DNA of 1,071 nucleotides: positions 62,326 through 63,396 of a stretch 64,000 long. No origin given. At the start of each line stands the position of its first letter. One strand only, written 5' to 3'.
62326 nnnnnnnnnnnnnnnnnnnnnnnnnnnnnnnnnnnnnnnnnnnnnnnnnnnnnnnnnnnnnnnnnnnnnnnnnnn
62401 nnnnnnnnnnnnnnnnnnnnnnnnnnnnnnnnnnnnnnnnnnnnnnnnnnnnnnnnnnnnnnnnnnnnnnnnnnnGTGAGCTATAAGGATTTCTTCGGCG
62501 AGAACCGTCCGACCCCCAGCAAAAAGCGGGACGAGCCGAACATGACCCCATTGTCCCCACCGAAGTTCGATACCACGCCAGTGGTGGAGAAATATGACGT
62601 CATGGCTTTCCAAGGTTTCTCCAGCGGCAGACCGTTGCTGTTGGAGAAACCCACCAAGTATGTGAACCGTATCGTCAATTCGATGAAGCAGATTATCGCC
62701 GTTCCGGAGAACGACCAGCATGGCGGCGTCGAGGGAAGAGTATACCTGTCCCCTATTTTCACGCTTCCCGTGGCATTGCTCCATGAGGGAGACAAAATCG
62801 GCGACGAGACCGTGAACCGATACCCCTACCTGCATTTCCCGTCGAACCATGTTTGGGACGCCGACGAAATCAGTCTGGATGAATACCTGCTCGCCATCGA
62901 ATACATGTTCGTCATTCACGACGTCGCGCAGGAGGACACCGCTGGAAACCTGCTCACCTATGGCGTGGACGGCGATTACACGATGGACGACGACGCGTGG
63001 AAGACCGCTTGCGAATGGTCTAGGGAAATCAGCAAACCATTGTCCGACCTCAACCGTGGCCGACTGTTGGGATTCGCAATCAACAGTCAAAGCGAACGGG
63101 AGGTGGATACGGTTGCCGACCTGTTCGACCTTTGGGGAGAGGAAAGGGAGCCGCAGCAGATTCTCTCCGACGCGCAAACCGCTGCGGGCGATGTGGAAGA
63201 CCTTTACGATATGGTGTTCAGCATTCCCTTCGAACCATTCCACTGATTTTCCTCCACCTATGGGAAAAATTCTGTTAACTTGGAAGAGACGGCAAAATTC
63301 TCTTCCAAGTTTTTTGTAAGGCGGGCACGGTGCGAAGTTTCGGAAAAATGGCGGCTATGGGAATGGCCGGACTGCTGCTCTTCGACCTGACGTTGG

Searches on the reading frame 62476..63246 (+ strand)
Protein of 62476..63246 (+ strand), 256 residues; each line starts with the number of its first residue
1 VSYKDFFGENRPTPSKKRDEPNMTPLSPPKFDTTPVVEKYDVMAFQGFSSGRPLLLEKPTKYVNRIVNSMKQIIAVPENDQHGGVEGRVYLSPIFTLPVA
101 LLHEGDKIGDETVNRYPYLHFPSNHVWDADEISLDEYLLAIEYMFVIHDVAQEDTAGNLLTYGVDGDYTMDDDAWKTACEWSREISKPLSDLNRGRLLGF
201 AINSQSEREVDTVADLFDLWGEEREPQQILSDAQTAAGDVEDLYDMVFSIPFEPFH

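Call 15: search_protein_families(library=pfam, proteins=[window:62476-63246:+], max_evalue=0.01)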
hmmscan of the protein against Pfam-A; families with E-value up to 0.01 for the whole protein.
window:62476-63246:+ (256 aa): 0 families

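Call 65: find_encoding_contigs(protein=window:62476-63246:+, flank=10000, max_places=2)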
Protein window:62476-63246:+ (256 aa): 24 contigs read that carry it; 2 places shown.
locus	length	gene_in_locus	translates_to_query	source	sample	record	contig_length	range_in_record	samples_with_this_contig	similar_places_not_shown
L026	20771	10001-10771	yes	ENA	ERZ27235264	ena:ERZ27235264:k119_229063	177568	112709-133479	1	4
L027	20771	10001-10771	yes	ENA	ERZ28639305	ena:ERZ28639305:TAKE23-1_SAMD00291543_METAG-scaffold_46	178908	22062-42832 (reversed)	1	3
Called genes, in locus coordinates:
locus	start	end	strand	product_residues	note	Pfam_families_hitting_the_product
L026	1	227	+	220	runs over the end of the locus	-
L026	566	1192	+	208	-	-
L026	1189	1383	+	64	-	-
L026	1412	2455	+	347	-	PF21189:PHA02142, PF09414:RNA_ligase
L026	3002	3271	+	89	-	-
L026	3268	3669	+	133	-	-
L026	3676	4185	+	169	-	-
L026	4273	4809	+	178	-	-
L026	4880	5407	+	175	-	-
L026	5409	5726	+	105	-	-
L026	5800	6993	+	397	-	PF25591:LRV_2 (faint), PF01816:LRV (faint)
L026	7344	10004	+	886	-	PF12846:AAA_10 (weak)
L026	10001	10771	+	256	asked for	-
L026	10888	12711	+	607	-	PF18013:Phage_lysozyme2, PF01832:Glucosaminidase, PF05257:CHAP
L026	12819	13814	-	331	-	-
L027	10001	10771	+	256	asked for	-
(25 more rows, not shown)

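Call 87: search_protein_families(library=ncbifam, proteins=[window:62476-63246:+], max_evalue=0.01)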
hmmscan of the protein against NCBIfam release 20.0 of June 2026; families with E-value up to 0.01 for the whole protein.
window:62476-63246:+ (256 aa): 0 families
